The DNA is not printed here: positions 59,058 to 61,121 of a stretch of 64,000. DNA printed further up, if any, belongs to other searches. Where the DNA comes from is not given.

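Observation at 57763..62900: Lower-GC Gabija-like defence operon (OLD ATPase/TOPRIM nuclease + UvrD-like helicase) embedded inside an rRNA operon, between 16S-tRNA-Ile-tRNA-Ala and 5S rRNA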

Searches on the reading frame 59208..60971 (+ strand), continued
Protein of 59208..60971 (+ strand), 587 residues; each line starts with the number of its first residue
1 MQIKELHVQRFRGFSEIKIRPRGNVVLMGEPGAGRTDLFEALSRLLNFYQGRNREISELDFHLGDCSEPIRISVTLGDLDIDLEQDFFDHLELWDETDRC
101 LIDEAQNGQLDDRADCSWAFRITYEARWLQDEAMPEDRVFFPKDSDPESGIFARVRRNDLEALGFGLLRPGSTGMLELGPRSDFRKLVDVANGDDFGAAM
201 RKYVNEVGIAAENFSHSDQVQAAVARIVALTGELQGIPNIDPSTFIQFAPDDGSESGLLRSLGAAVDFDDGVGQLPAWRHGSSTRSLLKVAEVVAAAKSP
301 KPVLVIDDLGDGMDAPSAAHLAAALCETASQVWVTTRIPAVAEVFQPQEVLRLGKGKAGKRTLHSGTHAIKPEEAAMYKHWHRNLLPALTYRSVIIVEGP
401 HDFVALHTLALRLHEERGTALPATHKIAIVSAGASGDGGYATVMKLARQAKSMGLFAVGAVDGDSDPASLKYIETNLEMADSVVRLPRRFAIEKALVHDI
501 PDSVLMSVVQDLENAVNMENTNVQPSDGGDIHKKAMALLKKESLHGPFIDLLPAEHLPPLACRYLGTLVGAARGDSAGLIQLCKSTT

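Call 38: find_encoding_contigs(protein=P0021, flank=6000, max_places=2)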
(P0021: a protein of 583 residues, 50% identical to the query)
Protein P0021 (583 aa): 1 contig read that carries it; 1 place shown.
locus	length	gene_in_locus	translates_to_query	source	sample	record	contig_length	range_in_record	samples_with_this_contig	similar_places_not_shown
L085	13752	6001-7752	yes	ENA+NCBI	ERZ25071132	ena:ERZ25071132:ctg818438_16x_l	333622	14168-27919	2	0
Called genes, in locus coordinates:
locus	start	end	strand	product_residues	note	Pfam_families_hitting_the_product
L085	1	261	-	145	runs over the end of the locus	PF00239:Resolvase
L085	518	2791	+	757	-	PF13556:HTH_30 (faint), PF22483:Mu-transpos_C_2, PF01695:IstB_IS21, PF00308:Bac_DnaA (weak)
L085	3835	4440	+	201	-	PF02371:Transposase_20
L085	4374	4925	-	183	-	-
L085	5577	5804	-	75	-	-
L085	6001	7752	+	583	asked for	PF11398:DUF2813 (weak)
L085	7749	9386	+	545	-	PF00580:UvrD-helicase, PF02562:PhoH (faint), PF13086:AAA_11 (weak), PF13245:AAA_19, PF13401:AAA_22 (faint), PF13604:AAA_30, PF00580:UvrD-helicase, PF13361:UvrD_C (faint), +1 more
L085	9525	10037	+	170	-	-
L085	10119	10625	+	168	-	-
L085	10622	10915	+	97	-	-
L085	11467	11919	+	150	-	PF05598:DUF772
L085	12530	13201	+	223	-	-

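Call 39: find_encoding_contigs(protein=P0005, flank=6000, max_places=2)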
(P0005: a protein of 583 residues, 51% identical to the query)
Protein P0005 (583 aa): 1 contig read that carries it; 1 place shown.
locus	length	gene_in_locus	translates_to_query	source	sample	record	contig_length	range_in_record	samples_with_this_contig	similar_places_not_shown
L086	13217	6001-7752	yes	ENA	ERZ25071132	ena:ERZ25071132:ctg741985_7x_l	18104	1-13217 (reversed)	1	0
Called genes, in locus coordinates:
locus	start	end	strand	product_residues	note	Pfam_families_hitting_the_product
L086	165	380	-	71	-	-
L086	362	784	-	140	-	-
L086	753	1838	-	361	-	PF00069:Pkinase, PF07714:PK_Tyr_Ser-Thr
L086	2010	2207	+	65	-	PF12728:HTH_17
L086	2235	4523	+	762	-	-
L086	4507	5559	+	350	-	-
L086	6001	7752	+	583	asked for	-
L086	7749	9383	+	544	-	PF00270:DEAD (faint), PF00580:UvrD-helicase, PF13086:AAA_11 (weak), PF13245:AAA_19, PF13604:AAA_30 (weak), PF00580:UvrD-helicase, PF13361:UvrD_C (weak)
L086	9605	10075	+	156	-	PF13384:HTH_23, PF13518:HTH_28 (weak), PF13551:HTH_29, PF13565:HTH_32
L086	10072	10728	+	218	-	PF13358:DDE_3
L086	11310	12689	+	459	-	PF03235:GmrSD_N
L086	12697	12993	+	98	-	PF07510:GmrSD_C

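Call 41: search_solved_structures(query=A1, max_evalue=1, show_alignments=2)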
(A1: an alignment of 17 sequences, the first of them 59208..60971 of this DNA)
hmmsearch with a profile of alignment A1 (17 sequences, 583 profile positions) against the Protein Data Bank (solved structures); distinct sequences matched with E-value up to 1: 121 (the best 60 are shown).
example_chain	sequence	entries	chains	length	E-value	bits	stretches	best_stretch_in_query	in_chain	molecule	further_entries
8wy4_A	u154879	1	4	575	2.4e-07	32.7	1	1-77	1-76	Endonuclease GajA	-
8jq9_B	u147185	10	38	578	2.4e-07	32.7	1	1-77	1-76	Endonuclease GajA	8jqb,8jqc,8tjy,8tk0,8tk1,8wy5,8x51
8j4t_A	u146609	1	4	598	2.6e-07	32.6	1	1-77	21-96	Endonuclease GajA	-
8sm3_A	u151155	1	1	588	8.2e-07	30.9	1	5-77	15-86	Endonuclease GajA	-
8u7i_A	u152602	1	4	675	1.1e-06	30.5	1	5-77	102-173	Endonuclease GajA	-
6p74_A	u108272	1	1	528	6.4e-05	24.7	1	3-74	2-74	Putative ATP-dependent endonuclease of the OLD family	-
4q7k_A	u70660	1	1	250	0.0016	20.1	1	16-61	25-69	ABC transporter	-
3qf7_A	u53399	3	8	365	0.0024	19.5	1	1-65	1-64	Rad50 | Probable DNA double-strand break repair Rad50 ATPase,Probable DNA double-strand break repa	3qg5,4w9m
3tho_A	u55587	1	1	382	0.0028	19.3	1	1-65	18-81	Probable DNA double-strand break repair Rad50 ATPase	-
8roj_A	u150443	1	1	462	0.0039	18.8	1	1-59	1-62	Structural maintenance of chromosomes protein 3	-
8roh_A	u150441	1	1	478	0.0039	18.8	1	1-59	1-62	Structural maintenance of chromosomes protein 3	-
8p0a_B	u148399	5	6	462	0.004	18.8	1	1-59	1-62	Structural maintenance of chromosomes protein 3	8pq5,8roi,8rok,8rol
8ee4_A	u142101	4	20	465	0.0042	18.7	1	1-45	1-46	PtuA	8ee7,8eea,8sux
7znu_A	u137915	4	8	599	0.0053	18.4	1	17-53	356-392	Beta-(1-->2)glucan export ATP-binding/permease protein NdvA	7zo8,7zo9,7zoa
3qf4_A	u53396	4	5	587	0.0054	18.3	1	16-61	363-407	ABC transporter, ATP-binding protein | ABC transporter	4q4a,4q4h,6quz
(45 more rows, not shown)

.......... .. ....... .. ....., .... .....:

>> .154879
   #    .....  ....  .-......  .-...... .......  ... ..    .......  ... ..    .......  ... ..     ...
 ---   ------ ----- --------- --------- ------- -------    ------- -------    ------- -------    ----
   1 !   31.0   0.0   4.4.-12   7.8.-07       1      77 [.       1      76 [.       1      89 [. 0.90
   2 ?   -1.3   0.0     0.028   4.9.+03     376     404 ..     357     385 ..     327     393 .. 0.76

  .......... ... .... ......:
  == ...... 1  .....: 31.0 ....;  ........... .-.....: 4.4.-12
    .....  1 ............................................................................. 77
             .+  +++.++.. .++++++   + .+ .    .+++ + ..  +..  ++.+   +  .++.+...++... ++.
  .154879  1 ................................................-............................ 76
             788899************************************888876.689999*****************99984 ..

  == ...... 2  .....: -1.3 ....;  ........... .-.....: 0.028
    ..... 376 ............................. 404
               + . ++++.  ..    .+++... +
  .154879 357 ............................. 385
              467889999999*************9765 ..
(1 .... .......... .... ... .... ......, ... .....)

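Call 49: search_protein_families(library=pfam, proteins=[L036:3279-5009:+, L036:5066-9493:+, L038:5744-9253:+, L020:5939-7726:+, L020:7741-8610:+, L029:6699-9521:-, L004:7321-8859:-, L017:3200-6139:+, L016:5619-7721:-, L012:5832-8111:-], max_evalue=0.00001)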
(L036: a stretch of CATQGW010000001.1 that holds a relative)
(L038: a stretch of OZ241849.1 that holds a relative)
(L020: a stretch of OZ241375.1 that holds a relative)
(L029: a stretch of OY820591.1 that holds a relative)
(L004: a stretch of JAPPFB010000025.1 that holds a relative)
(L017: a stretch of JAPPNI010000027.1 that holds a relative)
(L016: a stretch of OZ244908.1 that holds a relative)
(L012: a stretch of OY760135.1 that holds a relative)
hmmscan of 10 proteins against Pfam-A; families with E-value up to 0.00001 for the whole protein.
L036:3279-5009:+ (576 aa): 1 family
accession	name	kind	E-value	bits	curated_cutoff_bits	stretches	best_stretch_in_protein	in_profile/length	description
PF09587.15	PGA_cap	-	1e-49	169.8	27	1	261-506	4-255/255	Bacterial capsule synthesis protein PGA_cap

L036:5066-9493:+ (1475 aa): 4 families
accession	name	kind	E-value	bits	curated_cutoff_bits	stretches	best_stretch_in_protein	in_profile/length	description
PF04851.21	ResIII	-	2.3e-21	76.8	22.5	1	1052-1231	3-164/164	Type III restriction enzyme, res subunit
PF00270.35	DEAD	-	3.7e-14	53.2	26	1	1080-1232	18-163/167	DEAD/DEAH box helicase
PF00271.37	Helicase_C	-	3.4e-13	50.3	23.5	1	1334-1427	15-108/110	Helicase conserved C-terminal domain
PF18766.7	SWI2_SNF2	-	6.6e-07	29.6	26.7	1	1066-1235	8-161/221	SWI2/SNF2 ATPase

L038:5744-9253:+ (1169 aa): 7 families
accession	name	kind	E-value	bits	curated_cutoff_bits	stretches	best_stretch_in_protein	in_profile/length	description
PF13087.12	AAA_12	-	3.8e-27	95.6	27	1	961-1137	17-193/195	AAA domain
PF13482.12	RNase_H_2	-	9.8e-21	74.8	22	1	352-535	1-164/165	RNase_H superfamily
PF13086.12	AAA_11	-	3.8e-11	43.7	27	0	893-929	213-250/257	AAA domain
PF13604.12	AAA_30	-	1.7e-09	38.2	27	1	776-931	14-130/191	AAA domain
PF12705.13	PDDEXK_1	-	2.5e-06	28.1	22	1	52-255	61-246/247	PD-(D/E)XK nuclease superfamily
PF01443.25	Viral_helicase1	-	3e-06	27.7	21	0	893-930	59-98/228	Viral superfamily 1 RNA helicase core domain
PF05127.21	NAT10_TcmA_helicase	-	3.4e-06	27.5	22.7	1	785-922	2-118/176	RNA cytidine acetyltransferase NAT10/TcmA, helicase domain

L020:5939-7726:+ (595 aa): 1 family
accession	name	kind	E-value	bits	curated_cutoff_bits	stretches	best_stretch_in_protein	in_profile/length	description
PF01497.23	Peripla_BP_2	-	4e-14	53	27.5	1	326-557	2-233/235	Periplasmic binding protein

L020:7741-8610:+ (289 aa): 5 families
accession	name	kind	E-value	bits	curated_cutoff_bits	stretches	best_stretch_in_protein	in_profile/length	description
PF00005.33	ABC_tran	-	7.7e-32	111.2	25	1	25-174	1-137/137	ABC transporter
PF13304.12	AAA_21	-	1.5e-10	42.1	27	1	37-70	1-34/304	AAA domain, putative AbiEii toxin, Type IV TA system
PF02463.25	SMC_N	-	7.4e-08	32.5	40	1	35-200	24-195/220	RecF/RecN/SMC N terminal domain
PF03308.22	MeaB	-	4.1e-06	26.4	23.1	1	10-60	8-58/273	Methylmalonyl Co-A mutase-associated GTPase MeaB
PF13191.12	AAA_16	-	6.6e-06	27.2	32.6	0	22-171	10-140/167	AAA ATPase domain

L029:6699-9521:- (940 aa): 0 families

L004:7321-8859:- (512 aa): 1 family
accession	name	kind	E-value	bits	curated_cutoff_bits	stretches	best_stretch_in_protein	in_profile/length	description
PF13407.12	Peripla_BP_4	-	6.6e-21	75.4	35.1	1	243-473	6-251/258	Periplasmic binding protein domain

L017:3200-6139:+ (979 aa): 5 families
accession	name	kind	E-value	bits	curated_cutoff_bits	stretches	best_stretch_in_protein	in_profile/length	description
PF00580.27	UvrD-helicase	-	3e-53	181.7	23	1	17-281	2-269/271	UvrD/REP helicase N-terminal domain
PF12705.13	PDDEXK_1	-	2.4e-23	83.8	22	1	697-945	3-247/247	PD-(D/E)XK nuclease superfamily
PF13361.12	UvrD_C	-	1e-22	81.5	25.6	1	552-640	278-347/350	UvrD-like helicase C-terminal domain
PF13245.12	AAA_19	-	3.8e-18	66.4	25.1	1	29-266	12-132/134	AAA domain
PF13538.12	UvrD_C_2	-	4.3e-11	42.9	27.4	1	561-585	2-26/52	UvrD-like helicase C-terminal domain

L016:5619-7721:- (700 aa): 2 families
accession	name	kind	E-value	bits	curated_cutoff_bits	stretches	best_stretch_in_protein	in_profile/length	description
PF02384.22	N6_Mtase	-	8.3e-57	193.3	20.4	1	156-458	5-277/311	N-6 DNA Methylase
PF12161.14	HsdM_N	-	2.4e-26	93.4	24.5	1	9-142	1-135/135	HsdM N-terminal domain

L012:5832-8111:- (759 aa): 3 families
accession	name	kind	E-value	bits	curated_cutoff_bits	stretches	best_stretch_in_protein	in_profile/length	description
PF00884.28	Sulfatase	-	9.1e-65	219.4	25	1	34-442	1-297/301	Sulfatase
PF16347.10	SGSH_C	-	3.6e-07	30.9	29.3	1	402-532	10-135/154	N-sulphoglucosamine sulphohydrolase, C-terminal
PF01663.27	Phosphodiest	-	6.8e-06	26.3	23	0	36-110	1-74/342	Type I phosphodiesterase / nucleotide pyrophosphatase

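Call 50: search_protein_families(library=padloc, proteins=[L036:3279-5009:+, L036:5066-9493:+, L038:5744-9253:+, L020:5939-7726:+, L020:7741-8610:+, L029:6699-9521:-, L004:7321-8859:-, L017:3200-6139:+, L016:5619-7721:-, L012:5832-8111:-], max_evalue=1e-8)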
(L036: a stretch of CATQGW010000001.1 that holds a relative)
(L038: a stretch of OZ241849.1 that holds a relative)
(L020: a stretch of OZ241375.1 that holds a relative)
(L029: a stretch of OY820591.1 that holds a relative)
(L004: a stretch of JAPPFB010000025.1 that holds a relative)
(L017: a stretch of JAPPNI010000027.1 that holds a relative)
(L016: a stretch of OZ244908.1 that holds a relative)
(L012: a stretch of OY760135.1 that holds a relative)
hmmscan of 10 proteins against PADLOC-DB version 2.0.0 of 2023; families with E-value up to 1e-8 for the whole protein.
L036:3279-5009:+ (576 aa): 0 families

L036:5066-9493:+ (1475 aa): 15 families
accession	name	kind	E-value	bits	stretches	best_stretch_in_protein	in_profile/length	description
PDLC03964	TmtA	-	2.4e-54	182.9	1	11-407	9-411/1538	-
PDLC03971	TmtA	-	1.1e-33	114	1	9-453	15-502/1782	-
PDLC03965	TmtA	-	6e-30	102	1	41-421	22-416/1370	-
PDLC03968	TmtA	-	1.3e-25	87.3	1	25-385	49-397/1486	-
PDLC03972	TmtA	-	9.1e-23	78.3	1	51-407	43-398/1302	-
PDLC02707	PbeA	-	5.6e-21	72.8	1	1076-1428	268-617/672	PbeA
PDLC03966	TmtA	-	2.4e-17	60.1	1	44-415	38-441/1655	-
PDLC03969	TmtA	-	8.3e-17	58.1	1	109-355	102-345/1563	-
PDLC02704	PbeA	-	2.4e-14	50.8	0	1075-1248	269-437/682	PbeA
PDLC03970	TmtA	-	8.9e-14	48.4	1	50-128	63-137/1552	-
PDLC03659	mREase_IV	-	1.4e-13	47.7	1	1074-1428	237-553/945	Type IV methyl-directed restriction enzyme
PDLC03658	mREase_IV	-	6.2e-12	42.1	1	1331-1431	448-548/953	Type IV methyl-directed restriction enzyme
PDLC02870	DpdF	-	2.7e-10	37.4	1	1315-1427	207-319/534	DpdF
PDLC02862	DpdF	-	5.7e-10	35.7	0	1335-1463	358-488/811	DpdF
PDLC02706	PbeA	-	2.7e-09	34.2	0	1369-1428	600-659/722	PbeA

L038:5744-9253:+ (1169 aa): 4 families
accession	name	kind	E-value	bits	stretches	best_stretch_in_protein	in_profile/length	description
PDLC03920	MkoA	-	2.4e-39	133.4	1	864-1158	759-1094/1112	-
PDLC03924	MkoC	-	2.1e-28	97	1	958-1155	767-961/1136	-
PDLC03921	MkoA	-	2.1e-23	80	1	899-1144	1302-1573/1607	-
PDLC02895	DpdJ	-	9e-13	44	1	770-1139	53-455/2112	DpdJ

L020:5939-7726:+ (595 aa): 0 families

L020:7741-8610:+ (289 aa): 4 families
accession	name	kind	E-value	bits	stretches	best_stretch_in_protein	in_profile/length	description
PDLC04135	mad3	-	6.9e-36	122.6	2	109-219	230-338/374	mads_3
PDLC04140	mad8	-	5.4e-15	53.7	1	21-205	13-234/314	mads_8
PDLC02980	AriA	-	3e-11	41.9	0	37-70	1-34/304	-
PDLC04164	AriA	-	7.9e-10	36.7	0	142-200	168-229/253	-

L029:6699-9521:- (940 aa): 1 family
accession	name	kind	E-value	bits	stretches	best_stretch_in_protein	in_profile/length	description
PDLC03348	MTase_II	-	2.9e-10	37.3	0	287-409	197-313/727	Type II methyltransferase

L004:7321-8859:- (512 aa): 0 families

L017:3200-6139:+ (979 aa): 43 families (the best 25 are shown)
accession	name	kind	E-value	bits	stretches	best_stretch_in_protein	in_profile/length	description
PDLC03802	RTasHel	-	3.3e-50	169.6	1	13-356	3-307/675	DRT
PDLC00114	GajB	-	6.2e-47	158.5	1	14-353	6-345/635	UrvD helicase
PDLC00132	GajB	-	1.6e-45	153.9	1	15-379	3-360/625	UrvD helicase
PDLC00117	GajB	-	5.9e-44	148.6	1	19-662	18-598/604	UrvD helicase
PDLC00127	GajB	-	5e-39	132.3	1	13-302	6-283/594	UrvD helicase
PDLC00107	GajB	-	5.1e-34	115.8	2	24-310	23-301/587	UrvD helicase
PDLC00103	GajB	-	5.7e-33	112.7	1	22-643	22-579/612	UrvD helicase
PDLC00123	GajB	-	4.9e-31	106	2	226-311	178-262/540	UrvD helicase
PDLC00122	GajB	-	1.3e-28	98.2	2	228-309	166-248/502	UrvD helicase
PDLC00130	GajB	-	1.9e-28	97.1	1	15-308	3-290/589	UrvD helicase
PDLC00112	GajB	-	2.5e-28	97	1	16-308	7-295/581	UrvD helicase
PDLC00136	GajB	-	5.4e-26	89.6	1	15-308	5-289/570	UrvD helicase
PDLC00121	GajB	-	3.1e-25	86.7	1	15-355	5-328/565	UrvD helicase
PDLC00129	GajB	-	1.3e-24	84.8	1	29-309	26-310/594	UrvD helicase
PDLC00106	GajB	-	5.6e-24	82.6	1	16-317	4-297/577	UrvD helicase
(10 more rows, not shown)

L016:5619-7721:- (700 aa): 21 families
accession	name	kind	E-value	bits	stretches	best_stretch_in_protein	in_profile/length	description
PDLC03029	MTase_I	-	4.4e-274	909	1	2-697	2-659/661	Type I methyltransferase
PDLC03031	MTase_I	-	8.2e-47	157.9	1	8-446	7-446/834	Type I methyltransferase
PDLC03022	MTase_I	-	2.3e-44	150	1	133-461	143-448/857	Type I methyltransferase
PDLC03027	MTase_I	-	1.1e-39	134.6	1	111-450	88-403/810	Type I methyltransferase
PDLC03019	MTase_I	-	5.6e-38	128.8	1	155-471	148-437/932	Type I methyltransferase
PDLC03035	MTase_I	-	9.8e-34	114.9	1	7-463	8-437/653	Type I methyltransferase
PDLC03021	MTase_I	-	2.2e-33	113.8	1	112-459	102-421/491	Type I methyltransferase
PDLC03026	MTase_I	-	3.1e-32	110.4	1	98-456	67-400/487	Type I methyltransferase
PDLC03038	MTase_I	-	3.6e-32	109.1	1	4-424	4-396/896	Type I methyltransferase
PDLC03039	MTase_I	-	6.3e-30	101.9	1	7-429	5-399/708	Type I methyltransferase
PDLC03028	MTase_I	-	1e-27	94.6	1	9-460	729-1166/1236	Type I methyltransferase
PDLC03032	MTase_I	-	1.2e-23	81.2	1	123-427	109-387/1001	Type I methyltransferase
PDLC03033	MTase_I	-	4e-22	76.9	1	87-448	109-456/541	Type I methyltransferase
PDLC04134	mad2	-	9.3e-22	75.5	1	6-457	138-488/492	mads_2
PDLC03025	MTase_I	-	7.1e-21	72.5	1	108-405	95-368/569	Type I methyltransferase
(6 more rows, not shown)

L012:5832-8111:- (759 aa): 0 families

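Call 52: predict_structure(alignment_id=A1)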
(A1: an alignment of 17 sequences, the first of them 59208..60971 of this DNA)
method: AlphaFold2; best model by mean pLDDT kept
length: 587 residues; sequences in the alignment: 17
mean_pLDDT: 76.6   pTM: 0.72
mean pLDDT of the five models: 76.6, 72.6, 72.0, 68.2, 67.1
residues with pLDDT >= 90: 178; 70-90: 207; 50-70: 137; < 50: 65
segments of 3 or more residues with pLDDT < 50: 170-181, 246-283, 522-528
pLDDT, mean of each block of 10 residues (from residue 1): 93 90 87 84 83 72 91 92 88 89 60 77 92 87 87 89 70 45 54 52 58 64 65 55 50 44 37 33 53 62 75 66 77 81 79 79 68 58 81 92 95 93 91 74 91 91 89 93 95 94 92 76 49 88 91 95 97 93 70
secondary structure, 60 per line:
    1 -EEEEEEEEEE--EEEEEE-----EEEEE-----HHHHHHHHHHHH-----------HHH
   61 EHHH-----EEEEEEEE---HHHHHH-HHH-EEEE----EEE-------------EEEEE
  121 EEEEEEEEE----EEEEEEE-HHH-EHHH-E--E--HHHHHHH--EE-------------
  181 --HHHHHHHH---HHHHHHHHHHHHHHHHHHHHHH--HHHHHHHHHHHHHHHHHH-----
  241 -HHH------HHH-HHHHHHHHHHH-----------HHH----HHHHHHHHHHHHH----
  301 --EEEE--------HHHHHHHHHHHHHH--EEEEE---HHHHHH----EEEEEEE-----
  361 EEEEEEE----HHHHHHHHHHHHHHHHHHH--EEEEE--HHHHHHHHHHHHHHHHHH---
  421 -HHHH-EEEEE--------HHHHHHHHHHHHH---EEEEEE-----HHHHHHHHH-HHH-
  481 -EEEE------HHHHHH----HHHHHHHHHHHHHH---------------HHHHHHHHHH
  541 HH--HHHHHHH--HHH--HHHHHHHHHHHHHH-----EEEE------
elements in order: E2-11 E14-19 E25-29 H35-46 E70-77 H81-86 E92-95 E100-102 E116-129 E134-140 H157-163 H183-190 H194-215 H218-235 H255-265 H284-296 E303-306 H315-328 E331-335 H339-344 E349-355 E361-367 H372-390 E393-397 H400-417 H422-425 E427-431 H440-452 E456-461 H467-475 E482-485 H492-497 H502-515 H531-542 H545-551 H559-572 E578-581
